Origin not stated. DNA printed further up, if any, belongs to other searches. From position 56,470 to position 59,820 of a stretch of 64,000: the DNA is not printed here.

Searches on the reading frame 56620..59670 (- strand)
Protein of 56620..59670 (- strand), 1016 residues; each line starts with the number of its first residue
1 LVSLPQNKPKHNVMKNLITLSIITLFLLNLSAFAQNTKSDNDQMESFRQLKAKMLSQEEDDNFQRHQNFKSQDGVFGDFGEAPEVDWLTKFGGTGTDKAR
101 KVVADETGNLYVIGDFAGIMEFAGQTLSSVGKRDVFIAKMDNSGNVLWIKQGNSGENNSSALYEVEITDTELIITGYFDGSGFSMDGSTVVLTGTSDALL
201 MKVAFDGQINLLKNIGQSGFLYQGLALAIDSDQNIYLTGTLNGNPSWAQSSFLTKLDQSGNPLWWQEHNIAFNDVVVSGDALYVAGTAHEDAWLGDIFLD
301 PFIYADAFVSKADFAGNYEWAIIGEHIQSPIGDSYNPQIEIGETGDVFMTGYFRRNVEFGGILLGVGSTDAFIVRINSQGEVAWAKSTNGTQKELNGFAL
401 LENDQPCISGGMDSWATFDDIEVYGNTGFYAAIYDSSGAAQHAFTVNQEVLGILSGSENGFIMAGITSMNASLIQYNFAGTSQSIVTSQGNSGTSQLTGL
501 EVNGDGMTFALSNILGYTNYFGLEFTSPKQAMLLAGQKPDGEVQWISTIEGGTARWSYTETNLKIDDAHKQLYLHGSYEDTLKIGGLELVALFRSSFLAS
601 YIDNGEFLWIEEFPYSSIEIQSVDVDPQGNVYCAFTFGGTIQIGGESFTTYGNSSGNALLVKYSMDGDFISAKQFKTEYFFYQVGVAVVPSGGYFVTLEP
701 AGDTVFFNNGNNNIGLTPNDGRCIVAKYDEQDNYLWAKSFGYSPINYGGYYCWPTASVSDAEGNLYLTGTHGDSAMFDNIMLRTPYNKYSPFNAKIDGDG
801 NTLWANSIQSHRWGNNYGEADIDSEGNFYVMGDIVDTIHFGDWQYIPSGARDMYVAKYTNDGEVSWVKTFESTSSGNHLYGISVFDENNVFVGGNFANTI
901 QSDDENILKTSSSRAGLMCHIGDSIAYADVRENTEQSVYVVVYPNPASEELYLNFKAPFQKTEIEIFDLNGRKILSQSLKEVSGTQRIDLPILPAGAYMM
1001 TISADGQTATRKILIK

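Call 38: search_protein_families(library=pfam, proteins=[window:56620-59670:-], max_evalue=0.000001)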
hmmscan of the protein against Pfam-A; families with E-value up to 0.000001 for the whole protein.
window:56620-59670:- (1016 aa): 2 families
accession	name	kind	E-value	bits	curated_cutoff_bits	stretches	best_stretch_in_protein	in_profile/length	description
PF18962.6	Por_Secre_tail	-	1.5e-16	60.8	27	1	942-1015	1-75/75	Secretion system C-terminal sorting domain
PF06739.17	SBBP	-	6.7e-09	36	20.5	0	86-115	1-31/38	Beta-propeller repeat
